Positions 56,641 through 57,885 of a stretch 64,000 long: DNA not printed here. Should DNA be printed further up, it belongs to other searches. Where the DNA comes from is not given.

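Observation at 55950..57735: Orphan split cytochrome b6 / subunit-IV-like module with a His-rich mini-protein and no Rieske or cytochrome c partner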

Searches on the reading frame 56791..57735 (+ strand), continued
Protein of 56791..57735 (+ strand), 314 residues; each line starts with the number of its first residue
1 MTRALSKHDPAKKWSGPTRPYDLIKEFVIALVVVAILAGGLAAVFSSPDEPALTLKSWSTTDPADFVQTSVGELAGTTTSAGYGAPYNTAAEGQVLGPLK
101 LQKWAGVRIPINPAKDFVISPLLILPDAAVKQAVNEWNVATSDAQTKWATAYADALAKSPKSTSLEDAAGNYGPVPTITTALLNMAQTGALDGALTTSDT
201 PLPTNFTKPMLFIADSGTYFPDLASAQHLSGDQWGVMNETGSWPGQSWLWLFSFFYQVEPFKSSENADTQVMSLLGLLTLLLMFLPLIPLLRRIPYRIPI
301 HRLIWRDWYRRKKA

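Call 35: search_protein_families(library=ncbifam, alignment_id=A5, max_evalue=10)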
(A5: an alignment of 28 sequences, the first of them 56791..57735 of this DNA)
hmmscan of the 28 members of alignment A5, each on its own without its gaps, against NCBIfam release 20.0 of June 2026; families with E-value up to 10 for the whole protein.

A. member 1, window:56791-57735:+ (314 aa): 1 family
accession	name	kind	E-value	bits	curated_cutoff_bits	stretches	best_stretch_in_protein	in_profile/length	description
NF041076.1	cyt_b_SoxC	equivalog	0.011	14.6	740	1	250-305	287-341/542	proton pump complex cytochrome B SoxC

B. families by the number of members that match (of 28 scanned): 22 families
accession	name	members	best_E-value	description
NF041076.1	cyt_b_SoxC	4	0.0039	proton pump complex cytochrome B SoxC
TIGR03425.1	urea_degr_2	1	0.0034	urea amidolyase associated protein UAAP1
NF033180.1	AAC_3_VIII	1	0.009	aminoglycoside N-acetyltransferase AAC(3)-VIII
TIGR02737.1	caa3_CtaG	1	0.016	cytochrome c oxidase assembly factor CtaG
NF038083.1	CU044_5270_fam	1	0.017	CU044_5270 family protein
TIGR04438.1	small_Trp_rich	1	0.04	TIGR04438 family Trp-rich protein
NF049898.1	RhamgalacuronBT4146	1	0.058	rhamnogalacturonidase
NF010232.0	PRK13682.2-2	1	0.072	hypothetical protein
NF040554.1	mini_HHHH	1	0.076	HHHH-motif protein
NF005757.0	PRK07581.1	1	0.099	hypothetical protein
NF011934.0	PRK15405.1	1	0.11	ethanolamine utilization microcompartment protein EutL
NF033082.0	AAC_3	1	0.12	aminoglycoside 3-N-acetyltransferase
NF047942.1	TatA_Rickett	1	0.14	twin-arginine translocase TatA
NF006521.0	PRK08965.1-5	1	0.17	Na+/H+ antiporter subunit E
NF052495.1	PktCycXAC1230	1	0.18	polyketide cyclase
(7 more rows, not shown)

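Call 40: find_homologous_proteins(query=P0125, max_evalue=0.001)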
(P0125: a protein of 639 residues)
Query P0125 (639 aa): 3005 proteins with E <= 0.001 among 8000 candidates; the best 120 are listed.
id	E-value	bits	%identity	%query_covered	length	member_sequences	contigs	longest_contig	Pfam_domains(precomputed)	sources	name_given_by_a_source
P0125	0.0e+0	1442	100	100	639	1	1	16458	PF13631.12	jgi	-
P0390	0.0e+0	1384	96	100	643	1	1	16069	PF13631.12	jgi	jgi:hypothetical protein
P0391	0.0e+0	1248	89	97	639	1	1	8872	PF13631.12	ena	-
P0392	0.0e+0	1245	87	100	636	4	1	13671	PF13631.12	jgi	-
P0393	0.0e+0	1235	86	99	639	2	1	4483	PF13631.12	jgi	jgi:hypothetical protein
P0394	0.0e+0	1232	86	100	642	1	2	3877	PF13631.12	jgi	jgi:hypothetical protein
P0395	0.0e+0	1224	88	97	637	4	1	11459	PF13631.12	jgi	jgi:hypothetical protein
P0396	0.0e+0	1223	88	97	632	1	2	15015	PF13631.12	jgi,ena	-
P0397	0.0e+0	1221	87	98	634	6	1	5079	PF13631.12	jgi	jgi:hypothetical protein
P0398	0.0e+0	1219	86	99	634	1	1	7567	PF13631.12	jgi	jgi:Cytochrome b(N-terminal)/b6/petB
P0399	0.0e+0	1216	86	99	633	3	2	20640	PF13631.12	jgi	jgi:hypothetical protein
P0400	0.0e+0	1215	86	100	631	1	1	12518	PF13631.12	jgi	jgi:Cytochrome b(N-terminal)/b6/petB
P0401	0.0e+0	1205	84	99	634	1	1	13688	PF13631.12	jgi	jgi:hypothetical protein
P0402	0.0e+0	1204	85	100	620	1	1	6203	PF13631.12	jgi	jgi:Cytochrome b(N-terminal)/b6/petB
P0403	0.0e+0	1197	85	100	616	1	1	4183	PF13631.12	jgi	jgi:Cytochrome b(N-terminal)/b6/petB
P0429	0.0e+0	1142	81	99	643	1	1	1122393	PF13631.12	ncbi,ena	-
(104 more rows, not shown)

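Call 42: fold_search(model_id=the predicted structure, library=pdb)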
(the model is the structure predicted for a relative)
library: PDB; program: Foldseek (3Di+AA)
matches with E <= 10: 48; with E <= 0.001: 0
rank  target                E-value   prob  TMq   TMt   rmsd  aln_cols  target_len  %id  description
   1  8asi_F                2.3e-03  1.00  0.24  0.29  23.2       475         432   16  Four subunit cytochrome b-c1 complex from Rhodobacter sphaeroides in native nanodiscs - consensus refinement in the b- (released 2023-03-15)
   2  2zt9_A                3.2e-03  1.00  0.23  0.50  11.4       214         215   25  Crystal Structure of the Cytochrome b6f Complex from Nostoc sp. PCC 7120 (released 2009-02-10)
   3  4ogq_A                3.2e-03  1.00  0.23  0.49  11.4       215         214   25  Internal Lipid Architecture of the Hetero-Oligomeric Cytochrome b6f Complex (released 2014-05-14)
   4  6rqf_A                4.2e-03  1.00  0.22  0.47   7.6       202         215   26  3.6 Angstrom cryo-EM structure of the dimeric cytochrome b6f complex from Spinacia oleracea with natively bound thylak (released 2019-11-13)
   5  7q21_B                4.4e-03  0.99  0.24  0.25  23.4       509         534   16  III2-IV2 respiratory supercomplex from Corynebacterium glutamicum (released 2022-02-02)
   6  7qrm_A                4.6e-03  1.00  0.22  0.47  16.0       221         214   25  Cryo-EM structure of catalytically active Spinacia oleracea cytochrome b6f in complex with endogenous plastoquinones a (released 2023-01-25)
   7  1vf5_A                5.2e-03  1.00  0.22  0.49   7.3       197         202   24  Crystal Structure of Cytochrome b6f Complex from M.laminosus (released 2004-04-20)
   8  1q90_B                5.2e-03  1.00  0.23  0.49  11.5       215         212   25  Structure of the cytochrome b6f (plastohydroquinone : plastocyanin oxidoreductase) from Chlamydomonas reinhardtii (released 2003-12-09)
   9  6nin_A                6.9e-03  0.99  0.24  0.28  23.2       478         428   17  Rhodobacter sphaeroides bc1 with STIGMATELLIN A (released 2019-06-19)
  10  4h0l_A                7.2e-03  1.00  0.23  0.50  11.3       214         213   24  Cytochrome b6f Complex Crystal Structure from Mastigocladus laminosus with n-Side Inhibitor NQNO (released 2013-02-13)
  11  2e74_A                7.6e-03  1.00  0.21  0.45   7.9       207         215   22  Crystal Structure of the Cytochrome b6f Complex from M.laminosus (released 2007-06-12)
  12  6nhh_A                7.6e-03  0.99  0.25  0.31  22.5       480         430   16  Rhodobacter sphaeroides bc1 with azoxystrobin (released 2019-06-19)
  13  9fks_a                7.9e-03  0.99  0.24  0.29  23.0       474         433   17  Respiratory supercomplex CIII2-CIV2 from alphaproteobacterium (released 2025-12-17)
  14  9fks_d                8.7e-03  0.99  0.25  0.30  23.2       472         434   17  Respiratory supercomplex CIII2-CIV2 from alphaproteobacterium (released 2025-12-17)
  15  7zxy_A                9.1e-03  1.00  0.23  0.48  11.4       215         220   24  3.15 Angstrom cryo-EM structure of the dimeric cytochrome b6f complex from Synechocystis sp. PCC 6803 with natively bo (released 2022-07-06)
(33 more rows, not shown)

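Call 45: search_dna_similar(query=window:56791-57735:+, collection=plasmids, mode=protein, max_rows=10)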
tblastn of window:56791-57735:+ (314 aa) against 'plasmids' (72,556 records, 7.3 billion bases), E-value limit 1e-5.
No match.

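Call 46: predict_structure(alignment_id=A6)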
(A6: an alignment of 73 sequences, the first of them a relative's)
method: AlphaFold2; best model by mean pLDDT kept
length: 616 residues; sequences in the alignment: 73
mean_pLDDT: 61.1   pTM: 0.53
mean pLDDT of the five models: 61.1, 60.4, 60.2, 58.9, 58.2
residues with pLDDT >= 90: 68; 70-90: 120; 50-70: 217; < 50: 211
segments of 3 or more residues with pLDDT < 50: 1-34, 47-69, 91-95, 198-236, 262-272, 289-297, 325-328, 371-373, 378-380, 481-485, 508-530, 578-616
pLDDT, mean of each block of 10 residues (from residue 1): 42 41 35 50 50 36 41 57 61 49 60 77 75 66 74 74 66 55 63 54 40 41 43 50 65 58 44 59 56 49 63 69 54 82 91 84 60 50 59 91 94 97 95 89 82 93 91 71 49 76 60 34 38 57 58 68 68 52 44 43 43 42
secondary structure, 60 per line:
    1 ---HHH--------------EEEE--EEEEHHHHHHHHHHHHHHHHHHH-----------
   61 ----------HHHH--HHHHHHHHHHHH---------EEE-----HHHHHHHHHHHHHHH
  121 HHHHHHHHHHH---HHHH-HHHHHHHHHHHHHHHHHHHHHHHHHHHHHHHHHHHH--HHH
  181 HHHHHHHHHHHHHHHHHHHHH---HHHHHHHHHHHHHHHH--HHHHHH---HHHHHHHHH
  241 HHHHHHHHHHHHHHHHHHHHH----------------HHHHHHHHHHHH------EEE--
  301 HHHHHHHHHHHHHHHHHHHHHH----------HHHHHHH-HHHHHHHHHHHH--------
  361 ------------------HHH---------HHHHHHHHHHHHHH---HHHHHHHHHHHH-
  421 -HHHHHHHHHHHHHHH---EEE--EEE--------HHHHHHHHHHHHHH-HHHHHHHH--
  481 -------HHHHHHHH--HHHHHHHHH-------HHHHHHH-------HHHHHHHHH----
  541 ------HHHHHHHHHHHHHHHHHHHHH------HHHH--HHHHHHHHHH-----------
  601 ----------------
elements in order: E21-24 E27-30 H31-49 H71-74 H77-88 E98-100 H106-131 H135-138 H140-175 H178-201 H205-220 H223-228 H232-261 H278-289 E296-298 H301-322 H333-339 H341-352 H391-404 H408-419 H422-436 E440-442 E445-447 H456-469 H471-478 H488-495 H498-506 H514-520 H528-536 H547-567 H574-577 H580-589

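Call 51: fold_search(model_id=the predicted structure, library=pdb)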
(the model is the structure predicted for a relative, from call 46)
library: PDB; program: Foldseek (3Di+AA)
matches with E <= 10: 193; with E <= 0.001: 22
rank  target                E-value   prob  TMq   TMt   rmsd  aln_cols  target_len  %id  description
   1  2fyn_A                4.8e-05  1.00  0.25  0.33  21.1       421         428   17  Crystal Structure Analysis of the double mutant Rhodobacter Sphaeroides bc1 complex (released 2006-08-29)
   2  6adq_B                6.2e-05  1.00  0.28  0.31  21.4       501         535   16  Respiratory Complex CIII2CIV2SOD2 from Mycobacterium smegmatis (released 2018-11-14)
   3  7q21_B                6.7e-05  1.00  0.28  0.31  21.6       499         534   16  III2-IV2 respiratory supercomplex from Corynebacterium glutamicum (released 2022-02-02)
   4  7e1v_B                6.7e-05  1.00  0.28  0.32  21.3       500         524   16  Cryo-EM structure of apo hybrid respiratory supercomplex consisting of Mycobacterium tuberculosis complexIII and Mycob (released 2021-10-13)
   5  2qjp_A                8.7e-05  1.00  0.26  0.34  20.4       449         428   16  Crystal structure of wild type rhodobacter sphaeroides with stigmatellin and antimycin inhibited (released 2007-12-25)
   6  9ftz_H                9.1e-05  1.00  0.28  0.37  23.0       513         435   16  CIII2/CIV respiratory supercomplex from Mycobacterium smegmatis with lansoprazole sulfide (released 2024-11-20)
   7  9fks_a                1.0e-04  1.00  0.26  0.35  19.4       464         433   17  Respiratory supercomplex CIII2-CIV2 from alphaproteobacterium (released 2025-12-17)
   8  2yiu_A                1.1e-04  1.00  0.26  0.35  20.7       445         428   17  X-ray structure of the dimeric cytochrome BC1 complex from the soil bacterium paracoccus denitrificans at 2.7 angstrom (released 2011-10-26)
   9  6nhh_A                1.2e-04  1.00  0.27  0.36  21.4       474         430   16  Rhodobacter sphaeroides bc1 with azoxystrobin (released 2019-06-19)
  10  9fks_d                1.3e-04  1.00  0.26  0.35  19.7       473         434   17  Respiratory supercomplex CIII2-CIV2 from alphaproteobacterium (released 2025-12-17)
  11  6kls_B                1.3e-04  1.00  0.28  0.40  20.5       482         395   17  Hyperthermophilic respiratory Complex III (released 2020-05-13)
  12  9gy6_N                1.3e-04  1.00  0.27  0.30  21.6       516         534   16  Mycobacterial cytochrome bc1:aa3 with inhibitor (released 2025-04-09)
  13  5kkz_A                1.5e-04  1.00  0.25  0.34  21.0       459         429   15  Rhodobacter sphaeroides bc1 with famoxadone (released 2016-10-12)
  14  1zrt_C                1.7e-04  1.00  0.25  0.34  20.7       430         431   16  Rhodobacter capsulatus cytochrome bc1 complex with stigmatellin bound (released 2005-06-07)
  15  9gy6_B                1.8e-04  1.00  0.26  0.30  19.6       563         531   13  Mycobacterial cytochrome bc1:aa3 with inhibitor (released 2025-04-09)
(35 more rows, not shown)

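Call 84: find_encoding_contigs(protein=P0429, flank=8000, max_places=2)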
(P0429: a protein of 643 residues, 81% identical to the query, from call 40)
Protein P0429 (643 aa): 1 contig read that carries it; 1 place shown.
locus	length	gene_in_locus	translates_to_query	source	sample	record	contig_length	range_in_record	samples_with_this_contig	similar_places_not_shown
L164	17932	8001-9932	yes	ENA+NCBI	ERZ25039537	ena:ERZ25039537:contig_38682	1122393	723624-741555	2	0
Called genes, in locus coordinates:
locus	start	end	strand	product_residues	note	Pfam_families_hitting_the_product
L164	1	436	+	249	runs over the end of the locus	PF03894:XFP, PF09363:XFP_C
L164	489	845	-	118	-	-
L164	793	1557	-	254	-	PF00881:Nitroreductase (faint)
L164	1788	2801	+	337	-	PF00881:Nitroreductase (weak)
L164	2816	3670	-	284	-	-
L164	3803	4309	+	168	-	PF04075:F420H2_quin_red (weak)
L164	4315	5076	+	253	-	PF04264:YceI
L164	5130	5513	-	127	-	PF13560:HTH_31, PF01381:HTH_3, PF12844:HTH_19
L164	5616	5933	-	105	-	-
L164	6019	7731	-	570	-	PF07167:PhaC_N, PF00561:Abhydrolase_1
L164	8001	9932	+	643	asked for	PF13631:Cytochrom_B_N_2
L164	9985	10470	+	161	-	PF00027:cNMP_binding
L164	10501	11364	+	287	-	PF00582:Usp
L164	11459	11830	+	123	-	PF00903:Glyoxalase (weak), PF18029:Glyoxalase_6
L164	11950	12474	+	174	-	PF00583:Acetyltransf_1, PF13673:Acetyltransf_10 (weak), PF13508:Acetyltransf_7 (weak)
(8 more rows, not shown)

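Call 85: find_encoding_contigs(protein=P0317, flank=8000, max_places=2)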
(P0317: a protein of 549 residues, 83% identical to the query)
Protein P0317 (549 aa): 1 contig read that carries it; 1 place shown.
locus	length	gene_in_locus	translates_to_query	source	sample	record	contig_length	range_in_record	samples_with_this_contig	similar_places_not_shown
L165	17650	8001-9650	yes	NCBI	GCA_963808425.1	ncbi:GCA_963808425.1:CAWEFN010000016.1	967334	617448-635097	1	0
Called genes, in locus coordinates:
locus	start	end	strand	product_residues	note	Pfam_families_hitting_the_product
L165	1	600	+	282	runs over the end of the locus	PF00756:Esterase, PF10503:Esterase_PHB, PF02230:Abhydrolase_2 (faint), PF00326:Peptidase_S9 (faint)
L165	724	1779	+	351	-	PF01699:Na_Ca_ex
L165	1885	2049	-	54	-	PF06724:DUF1206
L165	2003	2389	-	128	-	-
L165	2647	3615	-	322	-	PF00069:Pkinase, PF07714:PK_Tyr_Ser-Thr, PF01636:APH (faint)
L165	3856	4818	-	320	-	PF02558:ApbA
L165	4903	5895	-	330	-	PF00582:Usp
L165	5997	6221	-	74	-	-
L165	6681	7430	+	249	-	-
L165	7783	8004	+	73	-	-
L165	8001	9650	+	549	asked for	PF00033:Cytochrome_B (weak), PF13631:Cytochrom_B_N_2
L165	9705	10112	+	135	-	PF00011:HSP20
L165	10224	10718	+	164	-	PF00072:Response_reg (weak)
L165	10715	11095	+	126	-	PF00072:Response_reg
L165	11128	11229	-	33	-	-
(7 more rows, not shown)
